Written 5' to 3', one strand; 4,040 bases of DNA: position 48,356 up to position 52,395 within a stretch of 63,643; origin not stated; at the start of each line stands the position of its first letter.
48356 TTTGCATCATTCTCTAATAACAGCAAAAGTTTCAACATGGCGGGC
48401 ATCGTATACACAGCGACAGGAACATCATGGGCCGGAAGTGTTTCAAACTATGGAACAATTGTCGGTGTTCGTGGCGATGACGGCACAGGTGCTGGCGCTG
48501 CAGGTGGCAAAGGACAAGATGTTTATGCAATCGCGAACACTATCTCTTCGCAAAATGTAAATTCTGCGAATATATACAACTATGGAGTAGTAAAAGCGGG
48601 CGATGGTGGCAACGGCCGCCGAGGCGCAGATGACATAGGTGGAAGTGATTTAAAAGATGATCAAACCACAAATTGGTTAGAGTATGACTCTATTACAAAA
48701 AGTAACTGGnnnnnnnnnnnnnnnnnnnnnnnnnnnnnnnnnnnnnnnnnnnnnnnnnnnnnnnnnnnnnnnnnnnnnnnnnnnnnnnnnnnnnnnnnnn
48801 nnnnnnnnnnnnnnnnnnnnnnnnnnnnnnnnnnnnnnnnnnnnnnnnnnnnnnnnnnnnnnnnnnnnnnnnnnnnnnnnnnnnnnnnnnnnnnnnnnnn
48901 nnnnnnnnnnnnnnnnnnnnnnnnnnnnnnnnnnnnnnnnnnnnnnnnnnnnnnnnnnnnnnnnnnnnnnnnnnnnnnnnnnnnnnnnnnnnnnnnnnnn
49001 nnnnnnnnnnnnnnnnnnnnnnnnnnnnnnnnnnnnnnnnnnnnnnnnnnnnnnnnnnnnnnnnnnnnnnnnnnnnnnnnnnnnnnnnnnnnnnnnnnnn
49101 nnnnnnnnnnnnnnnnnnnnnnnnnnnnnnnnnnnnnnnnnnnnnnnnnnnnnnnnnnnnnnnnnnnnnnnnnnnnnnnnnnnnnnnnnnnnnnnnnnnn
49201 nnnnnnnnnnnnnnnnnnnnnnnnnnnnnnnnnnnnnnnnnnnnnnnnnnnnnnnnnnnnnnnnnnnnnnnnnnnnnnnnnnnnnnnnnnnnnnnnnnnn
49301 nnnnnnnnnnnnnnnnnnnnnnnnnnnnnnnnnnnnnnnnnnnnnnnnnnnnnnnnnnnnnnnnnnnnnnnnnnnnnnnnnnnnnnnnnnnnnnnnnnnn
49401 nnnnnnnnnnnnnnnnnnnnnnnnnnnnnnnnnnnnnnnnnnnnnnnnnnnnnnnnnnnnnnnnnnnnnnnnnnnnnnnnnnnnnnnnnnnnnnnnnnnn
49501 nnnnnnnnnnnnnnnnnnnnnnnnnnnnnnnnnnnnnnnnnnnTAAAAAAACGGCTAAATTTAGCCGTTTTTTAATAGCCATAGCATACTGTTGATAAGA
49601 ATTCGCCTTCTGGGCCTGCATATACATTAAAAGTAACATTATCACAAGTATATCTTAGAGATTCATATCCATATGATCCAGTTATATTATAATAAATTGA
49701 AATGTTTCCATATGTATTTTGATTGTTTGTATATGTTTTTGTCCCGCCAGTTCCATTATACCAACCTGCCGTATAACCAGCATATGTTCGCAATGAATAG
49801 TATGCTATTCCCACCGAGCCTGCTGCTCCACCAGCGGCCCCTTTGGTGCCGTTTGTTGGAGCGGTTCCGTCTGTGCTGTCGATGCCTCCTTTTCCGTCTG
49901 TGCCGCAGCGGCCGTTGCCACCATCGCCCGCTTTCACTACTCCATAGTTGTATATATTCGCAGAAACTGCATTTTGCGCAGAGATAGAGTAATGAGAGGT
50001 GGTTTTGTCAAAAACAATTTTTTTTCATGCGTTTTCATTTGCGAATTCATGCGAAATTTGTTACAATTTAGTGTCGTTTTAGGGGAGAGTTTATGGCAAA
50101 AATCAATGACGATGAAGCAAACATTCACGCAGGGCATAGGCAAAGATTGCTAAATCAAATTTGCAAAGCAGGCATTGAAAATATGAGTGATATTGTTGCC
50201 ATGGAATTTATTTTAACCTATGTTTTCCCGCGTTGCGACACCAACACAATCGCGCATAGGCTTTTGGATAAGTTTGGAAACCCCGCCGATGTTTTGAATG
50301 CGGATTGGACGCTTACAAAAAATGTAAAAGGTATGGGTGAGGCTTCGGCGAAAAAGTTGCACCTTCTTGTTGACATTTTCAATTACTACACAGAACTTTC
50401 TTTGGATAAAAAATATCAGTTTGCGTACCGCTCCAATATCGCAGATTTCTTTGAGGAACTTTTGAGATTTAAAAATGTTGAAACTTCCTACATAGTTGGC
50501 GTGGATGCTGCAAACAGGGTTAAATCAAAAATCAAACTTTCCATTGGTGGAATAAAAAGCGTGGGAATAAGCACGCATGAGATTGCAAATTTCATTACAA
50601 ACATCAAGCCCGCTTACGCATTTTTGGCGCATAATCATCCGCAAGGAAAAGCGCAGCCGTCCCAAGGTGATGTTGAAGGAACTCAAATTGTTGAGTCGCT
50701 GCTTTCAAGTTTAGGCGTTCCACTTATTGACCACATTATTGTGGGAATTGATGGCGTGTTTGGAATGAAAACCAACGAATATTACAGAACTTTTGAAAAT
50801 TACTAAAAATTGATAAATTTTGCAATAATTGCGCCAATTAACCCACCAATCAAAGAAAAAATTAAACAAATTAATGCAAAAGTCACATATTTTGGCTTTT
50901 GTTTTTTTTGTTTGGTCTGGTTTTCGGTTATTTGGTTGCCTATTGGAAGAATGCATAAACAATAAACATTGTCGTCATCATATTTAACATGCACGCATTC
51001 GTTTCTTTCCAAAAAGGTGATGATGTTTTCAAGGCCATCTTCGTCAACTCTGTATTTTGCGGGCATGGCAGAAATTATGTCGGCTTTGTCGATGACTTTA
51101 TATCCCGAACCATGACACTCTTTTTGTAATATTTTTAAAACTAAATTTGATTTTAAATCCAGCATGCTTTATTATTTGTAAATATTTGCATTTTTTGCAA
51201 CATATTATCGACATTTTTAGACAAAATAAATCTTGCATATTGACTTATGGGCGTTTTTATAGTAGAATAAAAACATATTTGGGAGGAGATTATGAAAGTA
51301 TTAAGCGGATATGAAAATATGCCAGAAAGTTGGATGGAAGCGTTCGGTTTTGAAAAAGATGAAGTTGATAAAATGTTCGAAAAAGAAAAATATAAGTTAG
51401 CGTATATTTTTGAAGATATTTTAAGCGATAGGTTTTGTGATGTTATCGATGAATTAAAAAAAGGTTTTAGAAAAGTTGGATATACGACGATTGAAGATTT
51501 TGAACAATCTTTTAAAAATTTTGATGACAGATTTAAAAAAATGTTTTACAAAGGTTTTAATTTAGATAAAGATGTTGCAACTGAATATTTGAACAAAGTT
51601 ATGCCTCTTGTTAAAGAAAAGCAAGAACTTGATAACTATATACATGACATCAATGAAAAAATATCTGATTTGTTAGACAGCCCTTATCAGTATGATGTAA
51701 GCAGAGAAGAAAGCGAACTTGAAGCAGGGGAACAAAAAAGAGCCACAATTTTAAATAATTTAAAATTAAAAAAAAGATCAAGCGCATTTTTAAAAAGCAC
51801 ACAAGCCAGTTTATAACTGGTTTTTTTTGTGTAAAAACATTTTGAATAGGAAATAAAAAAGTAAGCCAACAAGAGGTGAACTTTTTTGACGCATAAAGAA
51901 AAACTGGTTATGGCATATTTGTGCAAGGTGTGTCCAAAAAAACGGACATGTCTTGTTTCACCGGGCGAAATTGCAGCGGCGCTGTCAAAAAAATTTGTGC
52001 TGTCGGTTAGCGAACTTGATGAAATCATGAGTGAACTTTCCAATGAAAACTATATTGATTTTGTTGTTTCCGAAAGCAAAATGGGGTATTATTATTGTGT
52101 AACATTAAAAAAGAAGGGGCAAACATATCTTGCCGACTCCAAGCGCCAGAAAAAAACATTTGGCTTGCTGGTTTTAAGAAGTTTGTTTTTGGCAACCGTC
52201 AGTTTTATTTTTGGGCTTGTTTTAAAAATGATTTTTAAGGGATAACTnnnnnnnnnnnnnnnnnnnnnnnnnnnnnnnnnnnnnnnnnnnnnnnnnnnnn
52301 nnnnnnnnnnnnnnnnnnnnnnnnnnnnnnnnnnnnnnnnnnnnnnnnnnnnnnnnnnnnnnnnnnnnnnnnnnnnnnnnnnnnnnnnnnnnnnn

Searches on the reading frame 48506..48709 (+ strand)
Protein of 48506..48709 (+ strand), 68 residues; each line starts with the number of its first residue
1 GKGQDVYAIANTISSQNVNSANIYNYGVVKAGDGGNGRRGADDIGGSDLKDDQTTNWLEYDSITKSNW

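Call 26: find_related_loci(query=A3, collection=genome_contigs, flank=10000)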
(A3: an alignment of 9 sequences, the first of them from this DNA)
Query A3 (68 aa) in genome_contigs; peptide patterns used: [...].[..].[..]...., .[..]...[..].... (x = any residue, [..] = any of these).
600 stretches matched a pattern (row limit reached: there are more); 1 encode a relative of the query (tblastn E <= 1e-3); 1 distinct loci.
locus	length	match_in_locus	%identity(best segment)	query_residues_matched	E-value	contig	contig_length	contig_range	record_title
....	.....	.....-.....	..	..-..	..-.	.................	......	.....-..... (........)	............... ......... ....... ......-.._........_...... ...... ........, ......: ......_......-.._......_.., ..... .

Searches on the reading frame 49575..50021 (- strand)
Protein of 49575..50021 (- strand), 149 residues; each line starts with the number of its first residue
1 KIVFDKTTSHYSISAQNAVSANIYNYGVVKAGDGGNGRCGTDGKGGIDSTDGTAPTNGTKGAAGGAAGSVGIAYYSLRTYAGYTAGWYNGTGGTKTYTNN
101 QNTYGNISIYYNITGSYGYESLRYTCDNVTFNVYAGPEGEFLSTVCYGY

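Call 8: search_protein_families(library=pfam, proteins=[window:49575-50021:-], max_evalue=0.01)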
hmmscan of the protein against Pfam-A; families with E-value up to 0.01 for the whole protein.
window:49575-50021:- (149 aa): 0 families

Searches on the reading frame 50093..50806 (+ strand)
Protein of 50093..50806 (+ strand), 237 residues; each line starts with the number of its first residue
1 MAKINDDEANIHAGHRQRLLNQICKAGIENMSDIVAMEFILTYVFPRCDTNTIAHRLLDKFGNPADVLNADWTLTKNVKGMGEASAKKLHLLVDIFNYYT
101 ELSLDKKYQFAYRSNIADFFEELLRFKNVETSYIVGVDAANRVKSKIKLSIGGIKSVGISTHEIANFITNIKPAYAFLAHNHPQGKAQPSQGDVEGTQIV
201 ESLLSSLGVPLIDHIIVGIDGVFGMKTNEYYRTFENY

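Call 8: search_protein_families(library=pfam, proteins=[window:50093-50806:+], max_evalue=0.01)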
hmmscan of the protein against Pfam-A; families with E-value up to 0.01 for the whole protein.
window:50093-50806:+ (237 aa): 2 families
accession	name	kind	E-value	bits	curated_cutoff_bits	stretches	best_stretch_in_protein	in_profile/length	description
PF04002.20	RadC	-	1.8e-22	80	22.1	1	114-228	5-119/121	RadC-like JAB domain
PF14520.12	HHH_5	-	0.00016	22.5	27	1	53-90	14-52/57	Helix-hairpin-helix domain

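Call 10: find_encoding_contigs(protein=window:50093-50806:+, flank=10000, max_places=10)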
Protein window:50093-50806:+ (237 aa): 21 contigs read that carry it; 10 places shown.
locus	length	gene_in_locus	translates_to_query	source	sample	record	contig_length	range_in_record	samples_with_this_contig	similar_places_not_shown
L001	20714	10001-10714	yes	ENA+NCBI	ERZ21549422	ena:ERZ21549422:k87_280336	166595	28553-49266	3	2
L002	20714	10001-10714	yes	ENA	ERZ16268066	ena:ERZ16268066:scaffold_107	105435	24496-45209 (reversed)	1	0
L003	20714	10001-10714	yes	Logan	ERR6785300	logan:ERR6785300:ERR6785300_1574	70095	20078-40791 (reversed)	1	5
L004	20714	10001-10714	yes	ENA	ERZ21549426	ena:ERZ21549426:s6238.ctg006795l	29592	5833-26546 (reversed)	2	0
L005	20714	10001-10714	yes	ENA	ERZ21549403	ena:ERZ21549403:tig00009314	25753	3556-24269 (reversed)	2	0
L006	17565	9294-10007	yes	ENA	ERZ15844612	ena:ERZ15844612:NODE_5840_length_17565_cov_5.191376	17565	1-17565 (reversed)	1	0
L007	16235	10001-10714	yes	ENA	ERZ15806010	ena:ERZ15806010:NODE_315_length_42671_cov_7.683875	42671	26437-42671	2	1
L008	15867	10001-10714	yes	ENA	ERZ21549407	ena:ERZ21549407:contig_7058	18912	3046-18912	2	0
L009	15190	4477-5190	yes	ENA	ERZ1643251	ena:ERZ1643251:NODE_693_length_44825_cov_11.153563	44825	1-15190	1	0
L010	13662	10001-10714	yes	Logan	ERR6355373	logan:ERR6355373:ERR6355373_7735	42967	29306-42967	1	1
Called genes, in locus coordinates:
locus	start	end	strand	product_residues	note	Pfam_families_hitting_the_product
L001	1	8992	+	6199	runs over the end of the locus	-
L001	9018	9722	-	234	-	-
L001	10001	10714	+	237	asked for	PF04002:RadC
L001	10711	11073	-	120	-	-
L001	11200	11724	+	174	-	-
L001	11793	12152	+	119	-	-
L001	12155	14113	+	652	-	PF00270:DEAD (faint), PF04851:ResIII, PF17757:UvrB_inter, PF27431:UvrB_3rd, PF00271:Helicase_C, PF12344:UvrB, PF02151:UVR (weak)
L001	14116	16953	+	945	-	PF00005:ABC_tran (faint), PF02463:SMC_N (faint), PF03193:RsgA_GTPase (faint), PF13555:AAA_29 (faint), PF20703:nSTAND1 (faint), PF00684:DnaJ_CXXCXGXG (faint), PF17760:UvrA_inter, PF17755:UvrA_DNA-bind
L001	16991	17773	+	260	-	PF00753:Lactamase_B, PF23023:Anti-Pycsar_Apyc1, PF12706:Lactamase_B_2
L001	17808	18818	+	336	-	PF00089:Trypsin, PF13365:Trypsin_2, PF13180:PDZ_2, PF17820:PDZ_6 (weak)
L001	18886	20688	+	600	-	-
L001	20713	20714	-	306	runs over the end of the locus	PF01116:F_bP_aldolase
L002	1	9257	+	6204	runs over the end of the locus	-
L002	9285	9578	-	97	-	-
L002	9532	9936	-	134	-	-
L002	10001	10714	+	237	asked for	PF04002:RadC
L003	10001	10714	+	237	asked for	PF04002:RadC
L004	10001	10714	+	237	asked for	PF04002:RadC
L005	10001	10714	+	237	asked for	PF04002:RadC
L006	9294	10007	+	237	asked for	PF04002:RadC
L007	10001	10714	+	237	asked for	PF04002:RadC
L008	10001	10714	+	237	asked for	PF04002:RadC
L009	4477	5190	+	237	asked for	PF04002:RadC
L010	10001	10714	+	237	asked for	PF04002:RadC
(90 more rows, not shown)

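Call 69: search_protein_families(library=ncbifam, proteins=[window:50093-50806:+], max_evalue=0.01)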
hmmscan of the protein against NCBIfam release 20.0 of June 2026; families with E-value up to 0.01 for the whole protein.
window:50093-50806:+ (237 aa): 3 families
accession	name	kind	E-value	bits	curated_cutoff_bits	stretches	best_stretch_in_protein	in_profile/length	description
NF000642.1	PRK00024.1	equivalog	1.4e-33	116.3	180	1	22-229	3-210/212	RadC family protein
TIGR00608.1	radc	subfamily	2.2e-27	96.2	133.85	1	22-226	5-213/218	RadC family protein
NF010337.0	PRK13766.1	equivalog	0.0084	14.2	610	0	51-93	733-775/781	Hef nuclease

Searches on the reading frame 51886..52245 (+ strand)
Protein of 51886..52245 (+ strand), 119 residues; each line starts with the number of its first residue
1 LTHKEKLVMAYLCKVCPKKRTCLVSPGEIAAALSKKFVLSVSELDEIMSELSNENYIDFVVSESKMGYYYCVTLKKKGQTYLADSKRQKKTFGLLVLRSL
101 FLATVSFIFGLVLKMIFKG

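Call 39: search_protein_families(library=pfam, proteins=[window:51886-52245:+], max_evalue=0.01)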
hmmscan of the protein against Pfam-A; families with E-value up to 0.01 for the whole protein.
window:51886-52245:+ (119 aa): 1 family
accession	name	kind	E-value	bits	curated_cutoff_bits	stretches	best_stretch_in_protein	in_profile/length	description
PF03412.21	Peptidase_C39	-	0.0051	17.1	22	1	33-92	53-112/133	Peptidase C39 family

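Call 69: search_protein_families(library=ncbifam, proteins=[window:51886-52245:+], max_evalue=0.01)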
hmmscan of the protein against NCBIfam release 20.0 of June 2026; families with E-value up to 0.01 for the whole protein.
window:51886-52245:+ (119 aa): 0 families
